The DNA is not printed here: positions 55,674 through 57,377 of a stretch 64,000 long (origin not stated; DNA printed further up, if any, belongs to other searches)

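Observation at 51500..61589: Compact lipid-linked glycan modification cluster: two YfhO-type transferases, a GT2 polyprenol-P glycosyltransferase, a FAD oxidoreductase and two methyltransferases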

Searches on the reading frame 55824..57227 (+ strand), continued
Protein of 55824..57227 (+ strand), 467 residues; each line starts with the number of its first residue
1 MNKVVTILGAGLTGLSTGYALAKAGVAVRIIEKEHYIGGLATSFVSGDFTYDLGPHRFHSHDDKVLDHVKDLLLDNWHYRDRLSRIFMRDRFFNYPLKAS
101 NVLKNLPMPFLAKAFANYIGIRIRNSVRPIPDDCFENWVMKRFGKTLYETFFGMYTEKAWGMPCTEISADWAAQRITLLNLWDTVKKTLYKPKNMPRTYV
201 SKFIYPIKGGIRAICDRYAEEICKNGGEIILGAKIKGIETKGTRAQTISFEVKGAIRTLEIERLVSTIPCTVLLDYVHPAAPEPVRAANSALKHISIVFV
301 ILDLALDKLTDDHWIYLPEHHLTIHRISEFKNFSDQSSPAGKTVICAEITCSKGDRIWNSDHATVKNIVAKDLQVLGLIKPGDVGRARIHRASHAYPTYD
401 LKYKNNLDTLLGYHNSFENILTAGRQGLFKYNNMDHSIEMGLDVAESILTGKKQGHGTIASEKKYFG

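Call 20: search_solved_structures(query=A1, max_evalue=0.00001, show_alignments=2)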
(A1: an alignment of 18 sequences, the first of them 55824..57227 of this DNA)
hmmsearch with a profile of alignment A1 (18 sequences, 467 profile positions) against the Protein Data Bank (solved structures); distinct sequences matched with E-value up to 0.00001: 99 (the best 60 are shown).
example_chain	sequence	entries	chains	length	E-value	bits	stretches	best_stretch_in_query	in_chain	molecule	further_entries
4u8l_A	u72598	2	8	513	6.6e-39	137.3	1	4-451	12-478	UDP-galactopyranose mutase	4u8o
3ute_A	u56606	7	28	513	1.2e-38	136.5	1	4-451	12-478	UDP-galactopyranose mutase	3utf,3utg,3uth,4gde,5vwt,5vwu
3uka_A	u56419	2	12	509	1.5e-38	136.1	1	4-451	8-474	UDP-galactopyranose mutase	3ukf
3ukl_A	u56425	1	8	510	1.5e-38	136.1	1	4-451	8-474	UDP-galactopyranose mutase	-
3ukh_A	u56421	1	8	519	1.6e-38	136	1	4-451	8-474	UDP-galactopyranose mutase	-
4u8k_A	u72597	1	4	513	1.8e-38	135.9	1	4-451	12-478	UDP-galactopyranose mutase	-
4u8i_A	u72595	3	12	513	4.4e-38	134.6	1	4-451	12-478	UDP-galactopyranose mutase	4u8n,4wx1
3ukq_A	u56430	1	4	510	7.7e-38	133.8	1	4-451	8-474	UDP-galactopyranose mutase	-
3ukk_A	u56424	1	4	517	8.2e-38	133.7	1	4-451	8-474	UDP-galactopyranose mutase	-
3ukp_A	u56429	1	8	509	2.4e-37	132.1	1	4-451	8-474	UDP-galactopyranose mutase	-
4u8j_A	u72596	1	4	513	3.9e-37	131.4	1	4-451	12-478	UDP-galactopyranose mutase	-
5hhf_A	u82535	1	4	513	4e-37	131.4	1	4-451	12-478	UDP-galactopyranose mutase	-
4u8m_A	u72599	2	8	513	4.6e-37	131.2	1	4-451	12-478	UDP-galactopyranose mutase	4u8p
4dsg_A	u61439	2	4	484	3.1e-36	128.5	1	4-455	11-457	UDP-galactopyranose mutase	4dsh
3gf4_A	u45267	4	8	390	3.8e-19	72.1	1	2-169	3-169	UDP-galactopyranose mutase | Probable UDP-galactopyranose mutase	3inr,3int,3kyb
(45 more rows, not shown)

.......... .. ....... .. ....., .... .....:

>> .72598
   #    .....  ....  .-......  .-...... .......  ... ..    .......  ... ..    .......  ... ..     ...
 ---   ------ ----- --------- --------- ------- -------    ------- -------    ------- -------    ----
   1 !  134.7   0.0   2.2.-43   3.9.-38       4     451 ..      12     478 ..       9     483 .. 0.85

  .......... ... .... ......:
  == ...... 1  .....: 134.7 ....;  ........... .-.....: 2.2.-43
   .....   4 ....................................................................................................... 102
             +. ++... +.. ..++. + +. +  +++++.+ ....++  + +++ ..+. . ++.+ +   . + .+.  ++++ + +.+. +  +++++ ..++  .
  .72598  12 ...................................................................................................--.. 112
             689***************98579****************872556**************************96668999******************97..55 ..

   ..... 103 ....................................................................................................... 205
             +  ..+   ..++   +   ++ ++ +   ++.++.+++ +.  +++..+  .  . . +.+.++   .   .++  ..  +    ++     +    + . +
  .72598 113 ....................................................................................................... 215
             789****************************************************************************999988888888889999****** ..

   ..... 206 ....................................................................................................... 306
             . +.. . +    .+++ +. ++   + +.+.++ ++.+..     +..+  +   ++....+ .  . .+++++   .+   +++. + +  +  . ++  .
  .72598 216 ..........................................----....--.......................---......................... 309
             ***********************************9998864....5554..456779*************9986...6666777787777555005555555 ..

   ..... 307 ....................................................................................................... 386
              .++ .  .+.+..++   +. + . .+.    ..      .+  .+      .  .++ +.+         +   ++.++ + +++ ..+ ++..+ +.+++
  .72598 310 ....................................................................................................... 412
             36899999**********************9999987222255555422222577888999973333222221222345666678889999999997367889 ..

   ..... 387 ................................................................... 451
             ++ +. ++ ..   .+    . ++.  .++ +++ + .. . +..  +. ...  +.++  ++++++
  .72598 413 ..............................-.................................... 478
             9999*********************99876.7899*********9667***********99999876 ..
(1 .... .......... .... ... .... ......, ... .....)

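Call 55: search_protein_families(library=pfam, proteins=[L056:3781-4548:+, L056:4560-6218:+, L056:6205-7848:+, L059:11452-12207:+, L059:12226-13878:+, L039:14364-17513:+, L038:5133-8285:+, L043:3789-5669:-, L031:1931-2650:+, L081:9153-9935:+], max_evalue=0.001)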
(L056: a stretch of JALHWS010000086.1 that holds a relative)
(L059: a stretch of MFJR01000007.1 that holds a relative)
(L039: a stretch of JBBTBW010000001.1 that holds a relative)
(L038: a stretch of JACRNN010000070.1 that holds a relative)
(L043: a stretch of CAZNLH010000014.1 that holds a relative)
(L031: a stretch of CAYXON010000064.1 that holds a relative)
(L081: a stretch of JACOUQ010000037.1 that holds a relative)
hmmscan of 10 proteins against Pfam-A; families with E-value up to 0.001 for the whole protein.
L056:3781-4548:+ (255 aa): 1 family
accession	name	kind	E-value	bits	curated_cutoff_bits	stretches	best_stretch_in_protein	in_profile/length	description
PF00535.33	Glycos_transf_2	-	2.1e-21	77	23.3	1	16-178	2-167/168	Glycosyl transferase family 2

L056:4560-6218:+ (552 aa): 2 families
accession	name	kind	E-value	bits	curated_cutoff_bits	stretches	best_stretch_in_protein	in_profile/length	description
PF10131.15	PTPS_related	-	1.1e-05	24.6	26.4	1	76-396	7-302/621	6-pyruvoyl-tetrahydropterin synthase related domain; membrane protein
PF09586.16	YfhO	-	0.00021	20.3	28.5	1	454-525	756-828/835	Bacterial membrane protein YfhO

L056:6205-7848:+ (547 aa): 1 family
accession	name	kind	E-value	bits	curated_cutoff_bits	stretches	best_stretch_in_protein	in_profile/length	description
PF10131.15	PTPS_related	-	0.00067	18.7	26.4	0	76-342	7-261/621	6-pyruvoyl-tetrahydropterin synthase related domain; membrane protein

L059:11452-12207:+ (251 aa): 1 family
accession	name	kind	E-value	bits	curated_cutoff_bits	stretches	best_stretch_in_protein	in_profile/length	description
PF00535.33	Glycos_transf_2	-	3.4e-22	79.6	23.3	1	15-176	2-166/168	Glycosyl transferase family 2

L059:12226-13878:+ (550 aa): 1 family
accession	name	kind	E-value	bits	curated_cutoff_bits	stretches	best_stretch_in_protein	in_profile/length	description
PF10131.15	PTPS_related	-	0.0001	21.4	26.4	1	75-396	3-301/621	6-pyruvoyl-tetrahydropterin synthase related domain; membrane protein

L039:14364-17513:+ (1049 aa): 0 families

L038:5133-8285:+ (1050 aa): 0 families

L043:3789-5669:- (626 aa): 0 families

L031:1931-2650:+ (239 aa): 3 families
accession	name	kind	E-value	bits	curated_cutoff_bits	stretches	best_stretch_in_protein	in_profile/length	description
PF00535.33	Glycos_transf_2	-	2e-24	86.9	23.3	1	11-169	1-162/168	Glycosyl transferase family 2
PF13641.12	Glyco_tranf_2_3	-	1.7e-09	38.4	27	1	10-145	3-144/230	Glycosyltransferase like family 2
PF10111.15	Glyco_tranf_2_2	-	0.00048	20.1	27.3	0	38-116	29-108/276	Glycosyltransferase like family 2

L081:9153-9935:+ (260 aa): 4 families
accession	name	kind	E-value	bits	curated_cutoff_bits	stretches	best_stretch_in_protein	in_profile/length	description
PF00535.33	Glycos_transf_2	-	9e-33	114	23.3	1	4-168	1-164/168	Glycosyl transferase family 2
PF13641.12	Glyco_tranf_2_3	-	4.7e-08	33.8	27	1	3-171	3-174/230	Glycosyltransferase like family 2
PF10111.15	Glyco_tranf_2_2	-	2.8e-06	27.4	27.3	1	4-106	1-104/276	Glycosyltransferase like family 2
PF13704.12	Glyco_tranf_2_4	-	0.00071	20.5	27.5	0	31-93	19-81/98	Glycosyl transferase family 2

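Call 63: search_protein_families(library=ncbifam, proteins=[L056:3781-4548:+, L059:11452-12207:+, L031:1931-2650:+, L081:9153-9935:+, L053:4065-4820:+, L001:18365-19060:-, L001:19207-20424:-], max_evalue=1e-8)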
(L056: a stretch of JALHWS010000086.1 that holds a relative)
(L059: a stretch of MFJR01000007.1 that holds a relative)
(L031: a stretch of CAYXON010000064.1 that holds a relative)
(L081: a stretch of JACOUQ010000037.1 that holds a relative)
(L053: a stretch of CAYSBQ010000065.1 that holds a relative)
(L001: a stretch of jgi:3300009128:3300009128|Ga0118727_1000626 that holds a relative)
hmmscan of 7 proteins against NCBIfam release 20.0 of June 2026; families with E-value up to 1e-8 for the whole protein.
L056:3781-4548:+ (255 aa): 3 families
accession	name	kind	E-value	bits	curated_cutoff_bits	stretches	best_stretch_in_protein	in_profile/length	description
TIGR04182.1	glyco_TIGR04182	equivalog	1.9e-19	70.2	325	1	14-240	2-218/293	S-layer glycoprotein N-glycosyltransferase AglJ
NF058614.1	PPMAGASynPpgS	equivalog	1.1e-15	57.6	370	1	15-214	3-199/226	polyprenyl-phospho-N-acetylgalactosaminyl synthase PpgS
NF041391.1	DPhHxTase_Halo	equivalog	2.5e-13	49.5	375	1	18-210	1-182/213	dolichyl-phosphate hexose transferase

L059:11452-12207:+ (251 aa): 4 families
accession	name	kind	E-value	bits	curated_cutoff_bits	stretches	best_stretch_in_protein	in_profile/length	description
TIGR04182.1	glyco_TIGR04182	equivalog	2.7e-21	76.2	325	1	12-236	1-215/293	S-layer glycoprotein N-glycosyltransferase AglJ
NF058614.1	PPMAGASynPpgS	equivalog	7.3e-20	71.4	370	1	13-216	2-202/226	polyprenyl-phospho-N-acetylgalactosaminyl synthase PpgS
NF041391.1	DPhHxTase_Halo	equivalog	4.3e-14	52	375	1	17-209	1-182/213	dolichyl-phosphate hexose transferase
NF010496.0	PRK13915.1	equivalog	4.2e-09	35.9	262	1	10-112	30-142/307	glucosyl-3-phosphoglycerate synthase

L031:1931-2650:+ (239 aa): 8 families
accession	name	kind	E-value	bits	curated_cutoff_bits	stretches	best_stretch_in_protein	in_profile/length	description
NF047588.1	GlcsyltransPgfSStrep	equivalog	1.2e-22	80.6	500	1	10-190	3-183/308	glycosyltransferase PgfS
NF007986.1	PRK10714.1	equivalog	9.8e-15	54.4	529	1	8-171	6-169/316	undecaprenyl-phosphate 4-deoxy-4-formamido-L-arabinose transferase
NF047683.1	TeichurnBiosyTuaG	equivalog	1.5e-10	41.2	400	1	7-116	5-113/252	teichuronic acid biosynthesis protein TuaG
TIGR04182.1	glyco_TIGR04182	equivalog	2.7e-10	40.1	325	1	11-215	3-193/293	S-layer glycoprotein N-glycosyltransferase AglJ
TIGR03937.1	PgaC_IcaA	equivalog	4.7e-10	39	422.3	1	8-113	45-149/407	poly-beta-1,6-N-acetyl-D-glucosamine synthase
NF010496.0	PRK13915.1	equivalog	1.3e-09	37.6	262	1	6-114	29-142/307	glucosyl-3-phosphoglycerate synthase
NF007482.0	PRK10073.1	equivalog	2.9e-09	36.4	423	1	7-119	5-115/334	glycosyltransferase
NF050050.1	ProtGlycPglI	equivalog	4e-09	36.3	500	1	9-111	3-105/306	GalNAc(5)-diNAcBac-PP-undecaprenol beta-1,3-glucosyltransferase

L081:9153-9935:+ (260 aa): 13 families
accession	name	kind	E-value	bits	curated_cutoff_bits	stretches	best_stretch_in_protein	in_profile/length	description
TIGR04182.1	glyco_TIGR04182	equivalog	3.9e-32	111.8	325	1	4-228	3-217/293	S-layer glycoprotein N-glycosyltransferase AglJ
NF007986.1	PRK10714.1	equivalog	1.8e-19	69.9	529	1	3-211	8-209/316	undecaprenyl-phosphate 4-deoxy-4-formamido-L-arabinose transferase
NF058614.1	PPMAGASynPpgS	equivalog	2.9e-19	69.4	370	1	5-211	4-207/226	polyprenyl-phospho-N-acetylgalactosaminyl synthase PpgS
NF047588.1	GlcsyltransPgfSStrep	equivalog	3.6e-18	65.8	500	1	1-178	1-176/308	glycosyltransferase PgfS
NF010496.0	PRK13915.1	equivalog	1.5e-15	57.1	262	1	3-110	33-144/307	glucosyl-3-phosphoglycerate synthase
TIGR03937.1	PgaC_IcaA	equivalog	1.8e-15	56.8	422.3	1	3-108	47-150/407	poly-beta-1,6-N-acetyl-D-glucosamine synthase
NF041875.1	EPS_EpsD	equivalog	4e-15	56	370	1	3-151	1-147/325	exopolysaccharide biosynthesis glycosyltransferase EpsD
NF041391.1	DPhHxTase_Halo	equivalog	2.3e-14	52.9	375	1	9-206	3-187/213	dolichyl-phosphate hexose transferase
TIGR04283.1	glyco_like_mftF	equivalog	2.4e-14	53.4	182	1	3-126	1-116/221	TIGR04283 family arsenosugar biosynthesis glycosyltransferase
NF047683.1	TeichurnBiosyTuaG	equivalog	1.8e-13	50.7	400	1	2-106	7-109/252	teichuronic acid biosynthesis protein TuaG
NF007482.0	PRK10073.1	equivalog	7.1e-13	48.3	423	1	2-116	7-118/334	glycosyltransferase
TIGR03965.1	mycofact_glyco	equivalog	3.9e-10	39.2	280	1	4-99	77-170/467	mycofactocin biosynthesis glycosyltransferase MftF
TIGR03469.1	HpnB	hypoth_equivalog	6.3e-09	35.3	379.25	1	4-115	47-167/386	hopene-associated glycosyltransferase HpnB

L053:4065-4820:+ (251 aa): 10 families
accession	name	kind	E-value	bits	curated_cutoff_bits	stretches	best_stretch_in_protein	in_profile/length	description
NF007986.1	PRK10714.1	equivalog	8.9e-23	80.8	529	1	20-232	5-216/316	undecaprenyl-phosphate 4-deoxy-4-formamido-L-arabinose transferase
NF047588.1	GlcsyltransPgfSStrep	equivalog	1.8e-21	76.7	500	1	22-185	2-167/308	glycosyltransferase PgfS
TIGR03937.1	PgaC_IcaA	equivalog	1.3e-16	60.6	422.3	1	15-122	39-143/407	poly-beta-1,6-N-acetyl-D-glucosamine synthase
NF058614.1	PPMAGASynPpgS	equivalog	4.2e-16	59.1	370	1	25-213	4-193/226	polyprenyl-phospho-N-acetylgalactosaminyl synthase PpgS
TIGR04182.1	glyco_TIGR04182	equivalog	2e-15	57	325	1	23-225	2-199/293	S-layer glycoprotein N-glycosyltransferase AglJ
NF007482.0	PRK10073.1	equivalog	9.6e-15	54.4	423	1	20-126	5-107/334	glycosyltransferase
TIGR03965.1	mycofact_glyco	equivalog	1.4e-11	43.9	280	1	14-115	68-165/467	mycofactocin biosynthesis glycosyltransferase MftF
NF047683.1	TeichurnBiosyTuaG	equivalog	2.7e-11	43.6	400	1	18-131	3-113/252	teichuronic acid biosynthesis protein TuaG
NF041391.1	DPhHxTase_Halo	equivalog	9.1e-11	41.1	375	1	29-219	3-186/213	dolichyl-phosphate hexose transferase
NF041875.1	EPS_EpsD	equivalog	2.8e-09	36.8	370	1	23-123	1-97/325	exopolysaccharide biosynthesis glycosyltransferase EpsD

L001:18365-19060:- (231 aa): 13 families
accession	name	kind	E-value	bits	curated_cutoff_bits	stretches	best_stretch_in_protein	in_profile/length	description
TIGR04182.1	glyco_TIGR04182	equivalog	2.9e-36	125.3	325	1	3-223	2-218/293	S-layer glycoprotein N-glycosyltransferase AglJ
NF058614.1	PPMAGASynPpgS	equivalog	9.4e-26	90.6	370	1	5-213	4-213/226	polyprenyl-phospho-N-acetylgalactosaminyl synthase PpgS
NF047588.1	GlcsyltransPgfSStrep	equivalog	6.6e-19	68.2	500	1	1-165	1-167/308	glycosyltransferase PgfS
NF007986.1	PRK10714.1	equivalog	4.2e-18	65.4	529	1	2-205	7-209/316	undecaprenyl-phosphate 4-deoxy-4-formamido-L-arabinose transferase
NF041391.1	DPhHxTase_Halo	equivalog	1.4e-15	56.9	375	1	9-199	3-186/213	dolichyl-phosphate hexose transferase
TIGR03937.1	PgaC_IcaA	equivalog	6.2e-15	55.1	422.3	1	2-103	46-150/407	poly-beta-1,6-N-acetyl-D-glucosamine synthase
NF047683.1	TeichurnBiosyTuaG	equivalog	5.6e-14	52.4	400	1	3-97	8-105/252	teichuronic acid biosynthesis protein TuaG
TIGR04283.1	glyco_like_mftF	equivalog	2.4e-13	50.2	182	1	3-130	1-121/221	TIGR04283 family arsenosugar biosynthesis glycosyltransferase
NF041875.1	EPS_EpsD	equivalog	5e-13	49.1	370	1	3-96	1-97/325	exopolysaccharide biosynthesis glycosyltransferase EpsD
NF007482.0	PRK10073.1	equivalog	5.5e-12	45.3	423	1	2-111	7-118/334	glycosyltransferase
NF010496.0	PRK13915.1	equivalog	1.2e-11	44.2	262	1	2-104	32-143/307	glucosyl-3-phosphoglycerate synthase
TIGR03965.1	mycofact_glyco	equivalog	3.9e-11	42.5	280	1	3-95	76-171/467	mycofactocin biosynthesis glycosyltransferase MftF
NF050050.1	ProtGlycPglI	equivalog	5.4e-10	39.1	500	1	2-111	3-116/306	GalNAc(5)-diNAcBac-PP-undecaprenol beta-1,3-glucosyltransferase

L001:19207-20424:- (405 aa): 7 families
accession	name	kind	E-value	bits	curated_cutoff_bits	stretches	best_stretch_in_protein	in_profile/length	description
TIGR03965.1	mycofact_glyco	equivalog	5.6e-27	94.7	280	1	26-244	70-284/467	mycofactocin biosynthesis glycosyltransferase MftF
NF041875.1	EPS_EpsD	equivalog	1.4e-21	77.3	370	1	31-248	1-216/325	exopolysaccharide biosynthesis glycosyltransferase EpsD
NF007482.0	PRK10073.1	equivalog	1.1e-15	57.5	423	1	27-142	4-119/334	glycosyltransferase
TIGR04283.1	glyco_like_mftF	equivalog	1.3e-15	57.6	182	1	31-230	1-175/221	TIGR04283 family arsenosugar biosynthesis glycosyltransferase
TIGR03937.1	PgaC_IcaA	equivalog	3e-13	49.5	422.3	1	24-135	40-152/407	poly-beta-1,6-N-acetyl-D-glucosamine synthase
TIGR03111.1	glyc2_xrt_Gpos1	hypoth_equivalog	6.9e-10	38.3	363.95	1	26-147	46-171/439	TIGR03111 family XrtG-associated glycosyltransferase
TIGR01556.1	rhamnosyltran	subfamily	7.8e-10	38.4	200.55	1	59-291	20-251/281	rhamnosyltransferase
